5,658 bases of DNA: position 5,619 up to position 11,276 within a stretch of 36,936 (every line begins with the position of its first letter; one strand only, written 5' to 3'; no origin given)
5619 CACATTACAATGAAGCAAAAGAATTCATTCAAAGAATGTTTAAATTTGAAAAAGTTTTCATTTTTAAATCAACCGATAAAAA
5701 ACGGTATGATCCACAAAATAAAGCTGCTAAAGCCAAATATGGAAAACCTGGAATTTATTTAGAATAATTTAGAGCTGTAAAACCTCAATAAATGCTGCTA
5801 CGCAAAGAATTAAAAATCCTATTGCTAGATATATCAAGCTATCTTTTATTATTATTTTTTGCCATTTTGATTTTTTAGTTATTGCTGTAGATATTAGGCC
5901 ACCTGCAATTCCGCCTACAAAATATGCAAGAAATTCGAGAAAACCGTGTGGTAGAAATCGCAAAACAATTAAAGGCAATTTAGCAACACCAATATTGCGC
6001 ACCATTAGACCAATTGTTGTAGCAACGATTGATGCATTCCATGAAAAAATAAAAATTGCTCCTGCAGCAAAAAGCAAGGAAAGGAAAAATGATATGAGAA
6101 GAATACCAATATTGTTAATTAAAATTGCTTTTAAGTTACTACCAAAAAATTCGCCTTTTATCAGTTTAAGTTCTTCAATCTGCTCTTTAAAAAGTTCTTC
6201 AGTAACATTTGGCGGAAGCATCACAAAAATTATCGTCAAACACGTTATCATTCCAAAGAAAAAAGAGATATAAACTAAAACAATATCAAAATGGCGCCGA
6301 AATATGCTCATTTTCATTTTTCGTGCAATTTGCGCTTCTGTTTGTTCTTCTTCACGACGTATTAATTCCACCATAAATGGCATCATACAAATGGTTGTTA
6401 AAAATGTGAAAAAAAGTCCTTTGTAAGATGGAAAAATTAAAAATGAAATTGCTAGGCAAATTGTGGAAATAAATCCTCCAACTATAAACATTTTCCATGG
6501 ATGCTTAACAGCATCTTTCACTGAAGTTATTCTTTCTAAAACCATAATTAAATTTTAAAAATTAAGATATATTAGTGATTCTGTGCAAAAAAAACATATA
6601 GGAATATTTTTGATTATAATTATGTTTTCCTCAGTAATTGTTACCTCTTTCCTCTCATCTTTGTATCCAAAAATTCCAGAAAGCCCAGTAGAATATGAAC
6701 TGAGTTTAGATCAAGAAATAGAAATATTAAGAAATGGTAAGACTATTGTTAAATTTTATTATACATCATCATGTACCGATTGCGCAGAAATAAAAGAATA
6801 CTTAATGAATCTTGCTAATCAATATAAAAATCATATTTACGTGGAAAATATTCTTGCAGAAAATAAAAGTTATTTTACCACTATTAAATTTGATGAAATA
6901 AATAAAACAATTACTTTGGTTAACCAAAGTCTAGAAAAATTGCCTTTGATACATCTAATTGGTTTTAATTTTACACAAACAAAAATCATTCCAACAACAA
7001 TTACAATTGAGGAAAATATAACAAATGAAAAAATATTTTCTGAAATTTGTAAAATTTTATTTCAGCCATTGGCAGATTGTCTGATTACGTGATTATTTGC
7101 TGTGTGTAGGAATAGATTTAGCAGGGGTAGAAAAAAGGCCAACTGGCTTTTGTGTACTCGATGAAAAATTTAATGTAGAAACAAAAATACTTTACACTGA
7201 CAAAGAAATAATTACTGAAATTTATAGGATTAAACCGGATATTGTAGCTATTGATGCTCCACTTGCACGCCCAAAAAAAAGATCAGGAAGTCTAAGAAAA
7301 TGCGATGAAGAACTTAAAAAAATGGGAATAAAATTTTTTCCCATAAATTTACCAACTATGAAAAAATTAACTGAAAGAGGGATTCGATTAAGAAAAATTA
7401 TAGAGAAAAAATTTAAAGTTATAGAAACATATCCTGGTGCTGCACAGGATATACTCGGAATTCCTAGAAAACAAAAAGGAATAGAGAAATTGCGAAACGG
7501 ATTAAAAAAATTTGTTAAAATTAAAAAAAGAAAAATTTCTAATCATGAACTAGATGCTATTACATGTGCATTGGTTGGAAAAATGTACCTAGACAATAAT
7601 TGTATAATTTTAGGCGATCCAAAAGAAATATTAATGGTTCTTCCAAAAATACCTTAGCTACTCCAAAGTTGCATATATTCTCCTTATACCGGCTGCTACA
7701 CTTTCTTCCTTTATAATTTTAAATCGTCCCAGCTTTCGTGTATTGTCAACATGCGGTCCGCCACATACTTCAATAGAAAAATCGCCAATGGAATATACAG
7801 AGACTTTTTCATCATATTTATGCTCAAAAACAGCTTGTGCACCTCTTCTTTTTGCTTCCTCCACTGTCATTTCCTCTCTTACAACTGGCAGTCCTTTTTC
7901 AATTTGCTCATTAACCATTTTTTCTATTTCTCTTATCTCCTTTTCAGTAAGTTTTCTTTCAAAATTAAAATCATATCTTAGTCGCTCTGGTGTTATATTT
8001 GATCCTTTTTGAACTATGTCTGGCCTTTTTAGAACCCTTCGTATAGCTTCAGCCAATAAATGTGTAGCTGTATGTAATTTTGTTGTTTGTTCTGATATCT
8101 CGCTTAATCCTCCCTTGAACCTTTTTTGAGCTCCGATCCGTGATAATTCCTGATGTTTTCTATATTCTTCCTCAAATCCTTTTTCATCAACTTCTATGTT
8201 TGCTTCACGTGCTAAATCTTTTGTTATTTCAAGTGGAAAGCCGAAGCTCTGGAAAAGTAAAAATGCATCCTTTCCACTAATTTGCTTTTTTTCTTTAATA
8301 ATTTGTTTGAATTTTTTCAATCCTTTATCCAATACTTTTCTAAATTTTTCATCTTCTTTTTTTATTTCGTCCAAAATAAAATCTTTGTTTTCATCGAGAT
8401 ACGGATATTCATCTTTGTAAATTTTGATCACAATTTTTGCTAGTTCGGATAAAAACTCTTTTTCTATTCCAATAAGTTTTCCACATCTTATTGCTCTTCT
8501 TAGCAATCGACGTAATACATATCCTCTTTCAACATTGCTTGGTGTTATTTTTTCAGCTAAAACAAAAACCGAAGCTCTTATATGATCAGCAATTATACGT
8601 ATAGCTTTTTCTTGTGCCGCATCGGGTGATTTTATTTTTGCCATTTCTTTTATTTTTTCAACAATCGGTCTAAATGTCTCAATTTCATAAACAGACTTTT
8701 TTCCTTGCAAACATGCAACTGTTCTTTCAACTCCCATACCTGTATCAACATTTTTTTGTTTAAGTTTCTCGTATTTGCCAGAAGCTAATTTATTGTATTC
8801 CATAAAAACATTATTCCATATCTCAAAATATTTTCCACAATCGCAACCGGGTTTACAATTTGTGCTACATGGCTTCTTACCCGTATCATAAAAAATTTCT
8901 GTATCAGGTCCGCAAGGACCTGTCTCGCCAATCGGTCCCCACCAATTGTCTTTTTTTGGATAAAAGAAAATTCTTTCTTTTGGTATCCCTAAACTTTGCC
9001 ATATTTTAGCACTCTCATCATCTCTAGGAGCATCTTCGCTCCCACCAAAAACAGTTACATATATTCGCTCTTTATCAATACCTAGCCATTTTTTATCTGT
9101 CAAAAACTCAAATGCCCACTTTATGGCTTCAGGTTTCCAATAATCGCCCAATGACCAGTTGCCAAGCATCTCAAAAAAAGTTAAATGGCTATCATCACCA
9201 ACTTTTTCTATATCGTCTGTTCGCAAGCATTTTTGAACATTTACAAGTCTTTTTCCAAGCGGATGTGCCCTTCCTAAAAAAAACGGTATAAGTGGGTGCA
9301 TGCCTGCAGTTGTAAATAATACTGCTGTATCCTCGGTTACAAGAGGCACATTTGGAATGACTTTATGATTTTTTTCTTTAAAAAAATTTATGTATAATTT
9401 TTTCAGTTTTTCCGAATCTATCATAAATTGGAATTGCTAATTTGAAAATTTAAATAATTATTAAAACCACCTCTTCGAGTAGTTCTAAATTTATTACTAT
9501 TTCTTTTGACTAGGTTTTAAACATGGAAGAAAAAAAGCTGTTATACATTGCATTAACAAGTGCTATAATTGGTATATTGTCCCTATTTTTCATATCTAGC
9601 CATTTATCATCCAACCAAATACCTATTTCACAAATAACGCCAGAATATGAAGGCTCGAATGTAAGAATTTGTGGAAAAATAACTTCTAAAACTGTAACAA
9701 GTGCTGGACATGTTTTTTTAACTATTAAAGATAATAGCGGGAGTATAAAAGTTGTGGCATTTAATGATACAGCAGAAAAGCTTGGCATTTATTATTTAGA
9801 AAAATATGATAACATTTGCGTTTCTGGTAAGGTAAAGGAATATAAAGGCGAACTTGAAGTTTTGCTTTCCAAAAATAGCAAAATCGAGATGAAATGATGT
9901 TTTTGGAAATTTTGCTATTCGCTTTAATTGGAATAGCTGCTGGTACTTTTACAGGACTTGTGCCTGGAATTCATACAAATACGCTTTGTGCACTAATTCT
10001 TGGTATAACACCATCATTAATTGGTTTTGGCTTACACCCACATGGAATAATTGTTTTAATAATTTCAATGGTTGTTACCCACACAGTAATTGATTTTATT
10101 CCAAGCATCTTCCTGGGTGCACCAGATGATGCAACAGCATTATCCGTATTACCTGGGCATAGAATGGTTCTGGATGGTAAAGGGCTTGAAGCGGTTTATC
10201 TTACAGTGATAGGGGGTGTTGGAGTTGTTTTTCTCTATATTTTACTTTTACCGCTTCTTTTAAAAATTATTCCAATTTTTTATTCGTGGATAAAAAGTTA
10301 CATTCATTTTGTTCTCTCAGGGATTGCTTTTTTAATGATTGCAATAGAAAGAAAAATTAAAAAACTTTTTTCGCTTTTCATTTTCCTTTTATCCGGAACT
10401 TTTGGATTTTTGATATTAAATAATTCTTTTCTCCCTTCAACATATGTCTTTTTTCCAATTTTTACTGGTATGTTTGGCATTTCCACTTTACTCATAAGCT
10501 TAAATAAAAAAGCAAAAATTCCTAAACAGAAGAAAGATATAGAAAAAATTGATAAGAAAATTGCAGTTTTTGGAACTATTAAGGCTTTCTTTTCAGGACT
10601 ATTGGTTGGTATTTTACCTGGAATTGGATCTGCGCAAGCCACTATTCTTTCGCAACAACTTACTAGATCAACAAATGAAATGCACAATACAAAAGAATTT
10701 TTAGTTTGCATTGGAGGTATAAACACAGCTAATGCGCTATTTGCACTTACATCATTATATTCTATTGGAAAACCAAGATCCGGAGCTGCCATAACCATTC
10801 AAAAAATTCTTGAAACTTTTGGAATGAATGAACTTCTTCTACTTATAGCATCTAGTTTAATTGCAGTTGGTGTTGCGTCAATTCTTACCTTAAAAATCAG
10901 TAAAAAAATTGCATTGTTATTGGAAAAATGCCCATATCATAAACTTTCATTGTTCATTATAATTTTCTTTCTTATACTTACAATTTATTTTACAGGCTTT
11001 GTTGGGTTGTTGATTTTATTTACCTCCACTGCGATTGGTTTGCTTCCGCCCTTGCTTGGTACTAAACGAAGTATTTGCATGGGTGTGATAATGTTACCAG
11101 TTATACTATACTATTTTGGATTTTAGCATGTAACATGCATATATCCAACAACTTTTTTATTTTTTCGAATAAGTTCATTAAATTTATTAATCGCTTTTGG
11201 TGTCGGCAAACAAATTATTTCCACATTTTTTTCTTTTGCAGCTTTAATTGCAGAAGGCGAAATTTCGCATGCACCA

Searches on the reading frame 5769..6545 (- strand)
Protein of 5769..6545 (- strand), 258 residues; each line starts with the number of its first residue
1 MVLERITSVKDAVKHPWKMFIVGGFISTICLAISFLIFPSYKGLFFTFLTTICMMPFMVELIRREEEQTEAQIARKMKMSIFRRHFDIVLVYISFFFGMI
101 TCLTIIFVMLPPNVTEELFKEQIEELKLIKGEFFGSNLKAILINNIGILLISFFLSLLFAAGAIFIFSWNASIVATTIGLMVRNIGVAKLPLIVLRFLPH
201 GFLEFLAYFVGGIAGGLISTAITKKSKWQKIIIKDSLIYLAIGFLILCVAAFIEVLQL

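Call 40: search_protein_families(library=pfam, proteins=[window:5769-6545:-], max_evalue=0.00001)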
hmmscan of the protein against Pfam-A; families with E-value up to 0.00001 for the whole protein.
window:5769-6545:- (258 aa): 1 family
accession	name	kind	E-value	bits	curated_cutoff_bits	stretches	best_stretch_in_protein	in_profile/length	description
PF01944.22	SpoIIM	-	2.3e-12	47.6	26.9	1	95-255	3-159/163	Stage II sporulation protein M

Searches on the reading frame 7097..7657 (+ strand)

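Call 40: search_protein_families(library=pfam, proteins=[window:7097-7657:+], max_evalue=0.00001)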
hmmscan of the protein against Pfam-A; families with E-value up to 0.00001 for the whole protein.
window:7097-7657:+ (186 aa): 1 family
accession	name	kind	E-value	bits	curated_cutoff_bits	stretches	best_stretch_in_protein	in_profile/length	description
PF04250.19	DUF429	-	4.1e-10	40.2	23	0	5-82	1-75/214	Protein of unknown function (DUF429)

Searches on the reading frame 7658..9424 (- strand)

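Call 40: search_protein_families(library=pfam, proteins=[window:7658-9424:-], max_evalue=0.00001)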
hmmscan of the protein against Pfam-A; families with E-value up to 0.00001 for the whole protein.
window:7658-9424:- (588 aa): 2 families
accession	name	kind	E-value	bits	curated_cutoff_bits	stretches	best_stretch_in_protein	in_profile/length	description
PF01411.24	tRNA-synt_2c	-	2.4e-142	475.7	30.3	1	7-446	2-448/552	tRNA synthetases class II (A)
PF07973.19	tRNA_SAD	-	4.1e-20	71.9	24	1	541-584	1-44/44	Threonyl and Alanyl tRNA synthetase second additional domain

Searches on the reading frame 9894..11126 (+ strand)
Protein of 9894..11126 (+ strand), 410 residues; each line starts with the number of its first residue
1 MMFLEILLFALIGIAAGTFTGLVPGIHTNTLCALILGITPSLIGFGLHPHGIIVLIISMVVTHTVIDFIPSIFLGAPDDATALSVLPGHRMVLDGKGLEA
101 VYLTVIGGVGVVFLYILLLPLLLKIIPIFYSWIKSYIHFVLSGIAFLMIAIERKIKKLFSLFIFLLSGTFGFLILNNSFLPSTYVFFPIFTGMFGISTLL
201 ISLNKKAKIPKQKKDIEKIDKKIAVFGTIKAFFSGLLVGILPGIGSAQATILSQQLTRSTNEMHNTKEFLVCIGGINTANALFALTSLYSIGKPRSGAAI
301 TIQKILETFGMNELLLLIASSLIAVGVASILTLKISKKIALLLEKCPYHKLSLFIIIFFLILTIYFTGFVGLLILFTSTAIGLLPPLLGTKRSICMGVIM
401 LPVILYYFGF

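Call 40: search_protein_families(library=pfam, proteins=[window:9894-11126:+], max_evalue=0.00001)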
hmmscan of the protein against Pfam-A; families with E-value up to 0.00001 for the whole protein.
window:9894-11126:+ (410 aa): 1 family
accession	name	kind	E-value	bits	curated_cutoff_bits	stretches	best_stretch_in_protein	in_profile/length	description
PF01970.21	TctA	-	6.7e-61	206.6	28.9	1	7-396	1-422/423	Tripartite tricarboxylate transporter TctA family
